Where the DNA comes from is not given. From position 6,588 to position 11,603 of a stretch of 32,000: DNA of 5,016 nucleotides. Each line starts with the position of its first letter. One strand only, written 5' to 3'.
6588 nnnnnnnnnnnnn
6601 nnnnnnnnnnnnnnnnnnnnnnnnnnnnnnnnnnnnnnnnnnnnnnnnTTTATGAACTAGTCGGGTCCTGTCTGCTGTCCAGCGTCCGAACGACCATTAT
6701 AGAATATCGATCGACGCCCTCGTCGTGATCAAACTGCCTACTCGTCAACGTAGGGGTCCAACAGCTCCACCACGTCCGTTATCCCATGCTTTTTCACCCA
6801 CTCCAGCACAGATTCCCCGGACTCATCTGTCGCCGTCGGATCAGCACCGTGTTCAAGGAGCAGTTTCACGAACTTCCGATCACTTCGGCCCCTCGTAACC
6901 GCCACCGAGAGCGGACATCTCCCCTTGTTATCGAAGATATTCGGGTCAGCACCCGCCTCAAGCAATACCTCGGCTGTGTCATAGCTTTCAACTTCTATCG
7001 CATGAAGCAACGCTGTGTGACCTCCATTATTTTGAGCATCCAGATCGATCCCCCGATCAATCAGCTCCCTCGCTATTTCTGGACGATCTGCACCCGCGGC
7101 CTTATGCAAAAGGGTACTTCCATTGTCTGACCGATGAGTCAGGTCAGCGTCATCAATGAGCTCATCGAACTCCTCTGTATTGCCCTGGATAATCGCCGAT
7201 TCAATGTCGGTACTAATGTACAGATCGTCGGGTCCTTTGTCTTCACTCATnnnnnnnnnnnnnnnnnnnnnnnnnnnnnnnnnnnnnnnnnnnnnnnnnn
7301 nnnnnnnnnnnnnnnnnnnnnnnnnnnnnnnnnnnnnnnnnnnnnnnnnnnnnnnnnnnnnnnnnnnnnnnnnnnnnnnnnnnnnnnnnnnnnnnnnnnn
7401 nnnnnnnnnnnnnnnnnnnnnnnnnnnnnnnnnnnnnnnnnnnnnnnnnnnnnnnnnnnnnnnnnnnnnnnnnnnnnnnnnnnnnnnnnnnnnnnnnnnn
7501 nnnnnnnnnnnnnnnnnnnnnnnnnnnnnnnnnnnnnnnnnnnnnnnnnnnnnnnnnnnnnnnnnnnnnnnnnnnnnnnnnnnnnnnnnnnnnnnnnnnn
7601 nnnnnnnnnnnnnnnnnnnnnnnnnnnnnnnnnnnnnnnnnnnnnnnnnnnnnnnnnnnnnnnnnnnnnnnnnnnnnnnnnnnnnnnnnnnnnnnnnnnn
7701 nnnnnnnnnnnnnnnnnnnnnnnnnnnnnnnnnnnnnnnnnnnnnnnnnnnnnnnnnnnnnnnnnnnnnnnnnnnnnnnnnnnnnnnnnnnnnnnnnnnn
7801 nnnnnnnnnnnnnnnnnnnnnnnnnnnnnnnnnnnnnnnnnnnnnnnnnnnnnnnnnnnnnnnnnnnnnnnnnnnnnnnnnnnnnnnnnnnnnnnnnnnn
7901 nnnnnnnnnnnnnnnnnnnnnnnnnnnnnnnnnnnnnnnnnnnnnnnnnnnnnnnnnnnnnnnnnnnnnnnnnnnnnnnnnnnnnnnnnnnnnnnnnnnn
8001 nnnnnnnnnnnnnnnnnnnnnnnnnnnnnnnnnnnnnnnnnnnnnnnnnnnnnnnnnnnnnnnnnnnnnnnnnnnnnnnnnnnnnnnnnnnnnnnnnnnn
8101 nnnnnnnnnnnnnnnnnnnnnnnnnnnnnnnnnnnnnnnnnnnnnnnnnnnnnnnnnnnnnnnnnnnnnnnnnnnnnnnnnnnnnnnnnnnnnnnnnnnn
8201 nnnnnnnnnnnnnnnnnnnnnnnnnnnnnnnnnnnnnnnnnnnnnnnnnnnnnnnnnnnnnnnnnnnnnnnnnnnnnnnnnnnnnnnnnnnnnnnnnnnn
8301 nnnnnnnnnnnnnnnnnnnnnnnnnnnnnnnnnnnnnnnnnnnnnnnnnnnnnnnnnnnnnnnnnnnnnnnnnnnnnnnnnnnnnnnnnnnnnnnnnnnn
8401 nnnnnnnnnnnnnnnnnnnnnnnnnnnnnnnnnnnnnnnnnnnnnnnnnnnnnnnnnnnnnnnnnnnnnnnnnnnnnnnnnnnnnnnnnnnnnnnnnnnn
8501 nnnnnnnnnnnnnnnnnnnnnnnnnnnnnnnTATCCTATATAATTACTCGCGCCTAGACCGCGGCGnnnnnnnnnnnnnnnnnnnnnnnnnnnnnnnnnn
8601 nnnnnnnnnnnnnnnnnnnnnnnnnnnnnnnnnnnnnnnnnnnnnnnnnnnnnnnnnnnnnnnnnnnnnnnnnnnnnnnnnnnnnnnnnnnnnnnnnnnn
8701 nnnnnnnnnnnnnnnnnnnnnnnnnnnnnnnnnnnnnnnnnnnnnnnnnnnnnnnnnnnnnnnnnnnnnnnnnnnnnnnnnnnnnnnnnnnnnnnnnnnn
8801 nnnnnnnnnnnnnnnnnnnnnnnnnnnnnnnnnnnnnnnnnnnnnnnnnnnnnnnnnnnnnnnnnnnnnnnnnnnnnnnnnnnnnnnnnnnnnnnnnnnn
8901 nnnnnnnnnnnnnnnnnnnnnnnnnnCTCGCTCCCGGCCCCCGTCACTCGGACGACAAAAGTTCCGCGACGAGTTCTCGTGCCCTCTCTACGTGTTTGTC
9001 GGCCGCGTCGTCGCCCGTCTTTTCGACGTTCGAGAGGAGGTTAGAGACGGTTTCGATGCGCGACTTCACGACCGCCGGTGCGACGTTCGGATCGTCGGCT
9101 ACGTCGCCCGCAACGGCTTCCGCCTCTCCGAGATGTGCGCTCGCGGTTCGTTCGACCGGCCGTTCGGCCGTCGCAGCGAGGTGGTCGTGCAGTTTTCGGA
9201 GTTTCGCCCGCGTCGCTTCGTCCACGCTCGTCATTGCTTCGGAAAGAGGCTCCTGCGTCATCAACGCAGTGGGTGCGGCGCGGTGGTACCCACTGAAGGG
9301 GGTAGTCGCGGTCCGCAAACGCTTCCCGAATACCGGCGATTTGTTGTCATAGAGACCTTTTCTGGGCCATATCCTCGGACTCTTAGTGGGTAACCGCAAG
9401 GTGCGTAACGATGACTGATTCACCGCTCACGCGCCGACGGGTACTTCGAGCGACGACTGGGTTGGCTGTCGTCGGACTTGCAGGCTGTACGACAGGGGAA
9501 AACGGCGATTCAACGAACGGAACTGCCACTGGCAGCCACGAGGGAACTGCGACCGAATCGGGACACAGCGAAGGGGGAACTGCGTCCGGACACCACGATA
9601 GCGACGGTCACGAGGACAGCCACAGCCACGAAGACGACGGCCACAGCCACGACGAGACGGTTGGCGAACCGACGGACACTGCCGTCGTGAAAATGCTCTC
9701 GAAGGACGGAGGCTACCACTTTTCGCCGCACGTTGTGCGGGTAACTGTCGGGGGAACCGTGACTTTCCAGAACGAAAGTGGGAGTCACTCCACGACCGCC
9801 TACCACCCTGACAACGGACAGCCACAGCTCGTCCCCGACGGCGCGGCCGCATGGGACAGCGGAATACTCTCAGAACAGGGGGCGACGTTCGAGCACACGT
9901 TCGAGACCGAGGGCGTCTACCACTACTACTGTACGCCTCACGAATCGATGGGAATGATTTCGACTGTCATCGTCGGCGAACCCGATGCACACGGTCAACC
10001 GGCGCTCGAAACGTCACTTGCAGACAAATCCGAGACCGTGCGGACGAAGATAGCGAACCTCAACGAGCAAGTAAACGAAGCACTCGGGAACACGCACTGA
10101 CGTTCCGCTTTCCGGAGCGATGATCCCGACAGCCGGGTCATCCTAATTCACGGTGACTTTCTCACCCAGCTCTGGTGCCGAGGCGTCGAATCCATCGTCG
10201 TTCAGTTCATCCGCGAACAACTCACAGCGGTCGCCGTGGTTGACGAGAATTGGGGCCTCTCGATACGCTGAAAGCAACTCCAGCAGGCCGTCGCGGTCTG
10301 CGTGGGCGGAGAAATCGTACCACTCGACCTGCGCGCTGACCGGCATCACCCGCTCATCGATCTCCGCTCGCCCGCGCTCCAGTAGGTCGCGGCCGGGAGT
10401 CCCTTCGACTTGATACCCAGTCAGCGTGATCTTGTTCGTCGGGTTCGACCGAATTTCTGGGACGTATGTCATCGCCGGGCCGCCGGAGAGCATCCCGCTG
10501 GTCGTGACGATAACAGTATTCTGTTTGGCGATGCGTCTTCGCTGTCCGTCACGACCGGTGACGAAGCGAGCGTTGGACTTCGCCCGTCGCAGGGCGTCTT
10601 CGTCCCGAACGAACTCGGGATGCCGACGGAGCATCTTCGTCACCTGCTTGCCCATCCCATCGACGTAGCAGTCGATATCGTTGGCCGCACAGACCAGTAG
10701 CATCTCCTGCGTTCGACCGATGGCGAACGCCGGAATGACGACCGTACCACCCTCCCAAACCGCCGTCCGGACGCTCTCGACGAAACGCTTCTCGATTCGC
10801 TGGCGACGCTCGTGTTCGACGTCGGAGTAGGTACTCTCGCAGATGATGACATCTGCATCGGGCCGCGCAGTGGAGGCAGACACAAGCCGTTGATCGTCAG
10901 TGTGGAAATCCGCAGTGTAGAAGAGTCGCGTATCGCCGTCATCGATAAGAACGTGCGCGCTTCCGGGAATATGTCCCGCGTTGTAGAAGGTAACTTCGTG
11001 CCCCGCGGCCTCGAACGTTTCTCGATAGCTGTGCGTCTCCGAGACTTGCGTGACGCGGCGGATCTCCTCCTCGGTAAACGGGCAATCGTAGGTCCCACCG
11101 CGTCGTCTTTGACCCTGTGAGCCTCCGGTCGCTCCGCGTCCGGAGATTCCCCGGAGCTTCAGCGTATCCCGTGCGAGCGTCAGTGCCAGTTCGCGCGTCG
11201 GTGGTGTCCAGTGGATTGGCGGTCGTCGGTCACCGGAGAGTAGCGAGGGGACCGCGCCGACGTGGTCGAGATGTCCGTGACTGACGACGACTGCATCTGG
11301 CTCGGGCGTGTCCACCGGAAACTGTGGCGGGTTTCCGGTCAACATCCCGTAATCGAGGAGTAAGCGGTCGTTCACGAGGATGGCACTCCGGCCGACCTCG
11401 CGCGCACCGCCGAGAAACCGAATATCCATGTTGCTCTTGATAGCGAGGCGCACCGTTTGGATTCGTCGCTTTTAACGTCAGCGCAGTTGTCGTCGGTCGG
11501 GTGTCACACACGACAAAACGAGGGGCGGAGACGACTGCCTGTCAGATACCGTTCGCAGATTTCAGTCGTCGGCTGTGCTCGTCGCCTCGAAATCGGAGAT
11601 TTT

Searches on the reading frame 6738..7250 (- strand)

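Call 3: search_protein_families(library=pfam, proteins=[window:6738-7250:-], max_evalue=0.01)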
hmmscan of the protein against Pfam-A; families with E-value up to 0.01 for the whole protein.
window:6738-7250:- (170 aa): 5 families
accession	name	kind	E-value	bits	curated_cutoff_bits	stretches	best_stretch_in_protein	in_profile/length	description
PF12796.13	Ank_2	-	1.7e-22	80.2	27.3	2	19-107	4-90/90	Ankyrin repeats (3 copies)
PF00023.36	Ank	-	6.6e-21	73.7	21.1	3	43-75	1-33/33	Ankyrin repeat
PF13637.12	Ank_4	-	2.4e-18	66.3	22.7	1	48-85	1-38/50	Ankyrin repeats (many copies)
PF13857.12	Ank_5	-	2.1e-17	63.4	27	2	34-81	6-53/56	Ankyrin repeats (many copies)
PF13606.12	Ank_3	-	1.2e-16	59.2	22.3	1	43-72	1-30/30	Ankyrin repeat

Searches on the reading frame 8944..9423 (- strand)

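Call 64: search_protein_families(library=ncbifam, proteins=[window:8944-9423:-], max_evalue=0.01)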
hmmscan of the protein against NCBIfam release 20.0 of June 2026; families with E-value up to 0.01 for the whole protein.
window:8944-9423:- (159 aa): 1 family
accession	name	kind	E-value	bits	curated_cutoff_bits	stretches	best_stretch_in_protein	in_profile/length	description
NF045508.1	PhasinPhaH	equivalog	0.0065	16.7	250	1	47-139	74-172/234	phasin PhaH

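Call 65: search_protein_families(library=pfam, proteins=[window:8944-9423:-], max_evalue=0.01)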
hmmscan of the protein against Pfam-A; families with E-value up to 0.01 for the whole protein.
window:8944-9423:- (159 aa): 0 families

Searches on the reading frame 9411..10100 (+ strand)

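Call 65: search_protein_families(library=pfam, proteins=[window:9411-10100:+], max_evalue=0.01)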
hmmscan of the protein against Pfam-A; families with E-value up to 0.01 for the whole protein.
window:9411-10100:+ (229 aa): 1 family
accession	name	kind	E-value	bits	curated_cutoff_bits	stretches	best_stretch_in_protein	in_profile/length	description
PF00127.26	Copper-bind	-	5.8e-14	52.7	21.2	1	93-188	3-98/99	Copper binding proteins, plastocyanin/azurin family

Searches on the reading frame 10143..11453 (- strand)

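Call 65: search_protein_families(library=pfam, proteins=[window:10143-11453:-], max_evalue=0.01)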
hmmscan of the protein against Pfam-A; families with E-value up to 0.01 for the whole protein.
window:10143-11453:- (436 aa): 5 families
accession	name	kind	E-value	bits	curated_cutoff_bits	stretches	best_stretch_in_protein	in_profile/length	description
PF10996.14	Beta-Casp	-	4.8e-17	63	27.7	1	259-357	19-120/120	Beta-Casp domain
PF07521.17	RMMBL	-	6e-14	52.2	21.6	1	370-427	2-63/63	Zn-dependent metallo-hydrolase RNA specificity domain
PF12706.13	Lactamase_B_2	-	4.8e-07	30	27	1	41-81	20-61/200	Beta-lactamase superfamily domain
PF00753.33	Lactamase_B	-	1.7e-06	28.5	22.7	1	31-185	18-152/196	Metallo-beta-lactamase superfamily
PF16661.11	Lactamase_B_6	-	2.2e-05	24.4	27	1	50-195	34-175/193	Metallo-beta-lactamase superfamily domain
